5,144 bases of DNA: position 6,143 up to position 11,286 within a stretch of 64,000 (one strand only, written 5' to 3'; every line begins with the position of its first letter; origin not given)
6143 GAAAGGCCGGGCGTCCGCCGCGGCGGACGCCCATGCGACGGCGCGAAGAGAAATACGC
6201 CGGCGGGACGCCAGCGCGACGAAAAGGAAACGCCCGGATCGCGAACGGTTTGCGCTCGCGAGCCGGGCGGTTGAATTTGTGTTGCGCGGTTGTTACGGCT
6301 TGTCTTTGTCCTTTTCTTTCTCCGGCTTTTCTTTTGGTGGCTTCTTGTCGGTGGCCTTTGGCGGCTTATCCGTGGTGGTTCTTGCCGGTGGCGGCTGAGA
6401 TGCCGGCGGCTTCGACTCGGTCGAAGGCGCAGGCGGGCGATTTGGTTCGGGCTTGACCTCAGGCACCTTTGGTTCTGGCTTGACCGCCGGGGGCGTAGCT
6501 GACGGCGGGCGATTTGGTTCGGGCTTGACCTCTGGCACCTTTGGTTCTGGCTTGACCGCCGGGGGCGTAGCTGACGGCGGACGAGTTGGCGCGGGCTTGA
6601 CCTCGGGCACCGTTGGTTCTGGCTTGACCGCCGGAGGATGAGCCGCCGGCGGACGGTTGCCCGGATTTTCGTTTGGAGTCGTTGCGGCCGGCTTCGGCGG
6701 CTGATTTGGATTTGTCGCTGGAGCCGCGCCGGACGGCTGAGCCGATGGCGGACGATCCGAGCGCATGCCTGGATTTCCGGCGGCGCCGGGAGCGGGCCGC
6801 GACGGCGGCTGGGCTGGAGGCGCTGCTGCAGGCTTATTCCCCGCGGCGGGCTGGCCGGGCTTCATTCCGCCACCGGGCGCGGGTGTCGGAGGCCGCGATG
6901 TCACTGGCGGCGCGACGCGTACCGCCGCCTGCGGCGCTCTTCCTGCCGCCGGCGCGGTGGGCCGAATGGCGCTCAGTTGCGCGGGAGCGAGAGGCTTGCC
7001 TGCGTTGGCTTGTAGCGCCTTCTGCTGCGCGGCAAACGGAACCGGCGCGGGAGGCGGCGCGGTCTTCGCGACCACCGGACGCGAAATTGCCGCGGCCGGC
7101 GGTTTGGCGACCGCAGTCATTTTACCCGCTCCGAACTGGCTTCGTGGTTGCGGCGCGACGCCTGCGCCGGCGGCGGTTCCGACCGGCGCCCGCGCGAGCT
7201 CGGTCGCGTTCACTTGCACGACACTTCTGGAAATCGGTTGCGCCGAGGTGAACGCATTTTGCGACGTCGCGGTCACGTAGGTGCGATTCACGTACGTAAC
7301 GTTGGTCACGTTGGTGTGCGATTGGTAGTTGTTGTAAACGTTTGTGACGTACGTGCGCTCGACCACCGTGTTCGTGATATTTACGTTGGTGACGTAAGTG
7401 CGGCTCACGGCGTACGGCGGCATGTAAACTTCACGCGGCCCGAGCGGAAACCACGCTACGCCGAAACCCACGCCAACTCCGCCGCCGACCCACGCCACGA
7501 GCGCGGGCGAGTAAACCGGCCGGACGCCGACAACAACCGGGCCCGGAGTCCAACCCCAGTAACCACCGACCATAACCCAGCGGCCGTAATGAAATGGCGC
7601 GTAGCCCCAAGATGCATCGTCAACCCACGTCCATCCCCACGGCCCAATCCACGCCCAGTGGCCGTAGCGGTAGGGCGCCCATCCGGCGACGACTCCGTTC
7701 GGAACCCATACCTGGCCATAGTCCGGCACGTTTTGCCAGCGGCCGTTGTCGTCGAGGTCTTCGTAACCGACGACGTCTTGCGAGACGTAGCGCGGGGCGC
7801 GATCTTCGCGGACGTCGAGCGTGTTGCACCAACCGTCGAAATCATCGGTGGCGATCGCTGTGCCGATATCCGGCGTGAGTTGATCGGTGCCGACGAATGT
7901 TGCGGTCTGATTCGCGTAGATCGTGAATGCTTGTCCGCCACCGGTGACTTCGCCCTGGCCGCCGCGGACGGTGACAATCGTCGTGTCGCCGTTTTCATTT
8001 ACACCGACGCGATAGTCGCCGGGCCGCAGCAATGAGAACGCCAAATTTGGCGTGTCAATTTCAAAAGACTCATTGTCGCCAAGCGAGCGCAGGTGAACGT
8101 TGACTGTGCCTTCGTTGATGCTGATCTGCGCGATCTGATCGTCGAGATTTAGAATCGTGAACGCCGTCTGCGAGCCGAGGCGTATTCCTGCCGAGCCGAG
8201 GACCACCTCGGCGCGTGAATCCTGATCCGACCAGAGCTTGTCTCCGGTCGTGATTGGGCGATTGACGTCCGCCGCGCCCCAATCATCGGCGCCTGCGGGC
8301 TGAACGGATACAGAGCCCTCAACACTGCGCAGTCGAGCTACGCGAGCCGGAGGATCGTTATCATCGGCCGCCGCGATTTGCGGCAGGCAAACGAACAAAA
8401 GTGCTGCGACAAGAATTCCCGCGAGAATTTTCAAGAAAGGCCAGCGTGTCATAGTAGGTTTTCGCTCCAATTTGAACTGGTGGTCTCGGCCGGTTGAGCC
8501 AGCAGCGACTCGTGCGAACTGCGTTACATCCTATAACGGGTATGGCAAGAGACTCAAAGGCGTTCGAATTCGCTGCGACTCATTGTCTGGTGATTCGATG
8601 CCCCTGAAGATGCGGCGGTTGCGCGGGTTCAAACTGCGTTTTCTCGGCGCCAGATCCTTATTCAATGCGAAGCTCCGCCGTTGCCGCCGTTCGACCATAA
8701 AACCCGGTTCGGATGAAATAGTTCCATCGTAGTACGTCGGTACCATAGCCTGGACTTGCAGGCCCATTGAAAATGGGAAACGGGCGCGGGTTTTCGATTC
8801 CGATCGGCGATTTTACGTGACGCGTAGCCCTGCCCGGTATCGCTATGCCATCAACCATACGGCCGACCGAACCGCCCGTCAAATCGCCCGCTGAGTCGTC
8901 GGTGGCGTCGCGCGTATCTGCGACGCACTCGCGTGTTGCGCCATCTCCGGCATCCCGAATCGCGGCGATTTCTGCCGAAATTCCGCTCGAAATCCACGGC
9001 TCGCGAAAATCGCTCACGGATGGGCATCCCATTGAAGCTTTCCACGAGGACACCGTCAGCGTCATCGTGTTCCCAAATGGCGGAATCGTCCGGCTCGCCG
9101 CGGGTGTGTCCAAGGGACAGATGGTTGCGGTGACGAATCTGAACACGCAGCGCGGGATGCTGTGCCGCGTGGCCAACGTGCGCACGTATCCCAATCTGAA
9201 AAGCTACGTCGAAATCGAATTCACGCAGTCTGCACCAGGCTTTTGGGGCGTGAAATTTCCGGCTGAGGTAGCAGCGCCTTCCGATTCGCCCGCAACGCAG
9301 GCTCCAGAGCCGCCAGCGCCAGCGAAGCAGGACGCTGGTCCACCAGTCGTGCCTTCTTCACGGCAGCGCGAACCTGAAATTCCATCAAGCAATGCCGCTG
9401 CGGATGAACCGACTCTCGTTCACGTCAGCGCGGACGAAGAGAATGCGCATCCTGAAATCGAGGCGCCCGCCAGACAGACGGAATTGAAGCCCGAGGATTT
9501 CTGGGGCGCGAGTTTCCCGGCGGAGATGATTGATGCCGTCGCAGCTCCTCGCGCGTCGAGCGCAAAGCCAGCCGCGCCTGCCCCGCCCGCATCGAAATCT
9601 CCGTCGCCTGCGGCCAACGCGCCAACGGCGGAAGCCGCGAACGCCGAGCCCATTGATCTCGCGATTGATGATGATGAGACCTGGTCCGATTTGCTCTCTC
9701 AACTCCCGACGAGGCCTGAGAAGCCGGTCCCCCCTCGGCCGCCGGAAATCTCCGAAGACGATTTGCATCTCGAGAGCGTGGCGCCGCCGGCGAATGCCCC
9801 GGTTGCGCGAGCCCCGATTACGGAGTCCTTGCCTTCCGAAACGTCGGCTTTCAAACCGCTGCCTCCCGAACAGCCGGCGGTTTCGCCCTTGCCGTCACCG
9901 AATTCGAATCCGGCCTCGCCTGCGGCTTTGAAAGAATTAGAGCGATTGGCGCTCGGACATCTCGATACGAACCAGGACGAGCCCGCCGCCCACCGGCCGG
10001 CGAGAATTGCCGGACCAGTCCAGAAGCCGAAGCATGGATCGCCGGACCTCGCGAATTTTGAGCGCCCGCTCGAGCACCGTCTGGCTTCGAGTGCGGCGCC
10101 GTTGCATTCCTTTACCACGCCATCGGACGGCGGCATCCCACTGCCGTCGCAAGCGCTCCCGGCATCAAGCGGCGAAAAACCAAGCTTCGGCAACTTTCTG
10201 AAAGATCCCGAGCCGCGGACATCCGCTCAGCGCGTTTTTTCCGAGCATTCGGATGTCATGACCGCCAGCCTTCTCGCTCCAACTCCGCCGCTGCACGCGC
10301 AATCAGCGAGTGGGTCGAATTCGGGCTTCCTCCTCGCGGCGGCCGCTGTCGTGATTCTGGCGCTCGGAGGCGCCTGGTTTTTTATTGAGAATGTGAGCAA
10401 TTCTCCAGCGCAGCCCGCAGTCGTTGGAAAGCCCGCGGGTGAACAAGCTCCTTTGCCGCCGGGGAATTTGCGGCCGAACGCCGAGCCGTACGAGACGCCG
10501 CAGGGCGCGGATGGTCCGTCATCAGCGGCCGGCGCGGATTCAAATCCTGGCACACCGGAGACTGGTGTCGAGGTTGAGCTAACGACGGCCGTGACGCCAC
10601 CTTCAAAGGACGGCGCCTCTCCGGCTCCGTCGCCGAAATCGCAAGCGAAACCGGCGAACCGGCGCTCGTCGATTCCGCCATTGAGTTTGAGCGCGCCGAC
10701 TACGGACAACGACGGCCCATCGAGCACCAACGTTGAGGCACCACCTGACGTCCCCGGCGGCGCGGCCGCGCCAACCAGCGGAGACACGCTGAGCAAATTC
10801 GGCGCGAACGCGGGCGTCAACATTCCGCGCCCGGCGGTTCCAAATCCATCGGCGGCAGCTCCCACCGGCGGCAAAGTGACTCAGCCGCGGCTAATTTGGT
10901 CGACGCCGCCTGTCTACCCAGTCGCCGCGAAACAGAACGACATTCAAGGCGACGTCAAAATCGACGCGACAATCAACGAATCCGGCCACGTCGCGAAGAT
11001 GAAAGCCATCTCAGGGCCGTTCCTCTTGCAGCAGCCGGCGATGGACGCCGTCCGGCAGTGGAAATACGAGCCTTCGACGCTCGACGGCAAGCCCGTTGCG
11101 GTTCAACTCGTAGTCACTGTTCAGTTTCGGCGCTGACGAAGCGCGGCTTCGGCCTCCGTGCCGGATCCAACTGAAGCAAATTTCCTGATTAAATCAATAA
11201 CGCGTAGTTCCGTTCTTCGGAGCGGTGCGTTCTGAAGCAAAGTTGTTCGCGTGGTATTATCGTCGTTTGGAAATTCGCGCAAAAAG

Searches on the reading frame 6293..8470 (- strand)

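Call 76: search_protein_families(library=pfam, proteins=[window:6293-8470:-], max_evalue=0.0001)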
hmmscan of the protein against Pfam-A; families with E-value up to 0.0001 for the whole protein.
window:6293-8470:- (725 aa): 1 family
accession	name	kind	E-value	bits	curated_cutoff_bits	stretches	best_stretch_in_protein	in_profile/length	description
PF20245.3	DUF6600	-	3.1e-26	91.9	27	1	236-346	1-101/102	Family of unknown function (DUF6600)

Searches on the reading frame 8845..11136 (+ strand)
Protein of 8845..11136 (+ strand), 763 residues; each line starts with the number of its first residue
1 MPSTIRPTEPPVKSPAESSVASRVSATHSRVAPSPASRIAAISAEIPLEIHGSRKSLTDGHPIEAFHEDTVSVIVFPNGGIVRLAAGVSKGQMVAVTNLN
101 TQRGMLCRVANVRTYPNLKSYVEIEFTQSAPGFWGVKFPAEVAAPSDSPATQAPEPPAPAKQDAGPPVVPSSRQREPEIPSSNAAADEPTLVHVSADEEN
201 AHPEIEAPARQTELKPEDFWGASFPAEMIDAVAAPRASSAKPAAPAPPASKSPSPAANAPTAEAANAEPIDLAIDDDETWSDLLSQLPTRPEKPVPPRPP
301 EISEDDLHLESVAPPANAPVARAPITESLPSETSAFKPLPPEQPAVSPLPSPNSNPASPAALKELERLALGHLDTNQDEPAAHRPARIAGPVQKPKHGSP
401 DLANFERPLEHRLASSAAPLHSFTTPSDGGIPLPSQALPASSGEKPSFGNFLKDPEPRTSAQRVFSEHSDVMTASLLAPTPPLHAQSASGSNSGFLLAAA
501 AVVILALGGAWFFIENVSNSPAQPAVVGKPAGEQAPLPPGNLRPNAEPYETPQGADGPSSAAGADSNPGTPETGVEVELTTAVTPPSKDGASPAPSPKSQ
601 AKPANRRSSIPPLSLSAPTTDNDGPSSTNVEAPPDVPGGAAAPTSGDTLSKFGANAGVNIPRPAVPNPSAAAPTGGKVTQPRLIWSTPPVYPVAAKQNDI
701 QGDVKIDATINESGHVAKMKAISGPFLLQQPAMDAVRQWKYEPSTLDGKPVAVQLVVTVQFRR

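Call 76: search_protein_families(library=pfam, proteins=[window:8845-11136:+], max_evalue=0.0001)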
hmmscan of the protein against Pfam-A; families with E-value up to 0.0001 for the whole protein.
window:8845-11136:+ (763 aa): 1 family
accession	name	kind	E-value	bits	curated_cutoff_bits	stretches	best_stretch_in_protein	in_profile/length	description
PF03544.19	TonB_C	-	3.9e-16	59.7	24.6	1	688-762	2-78/79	Gram-negative bacterial TonB protein C-terminal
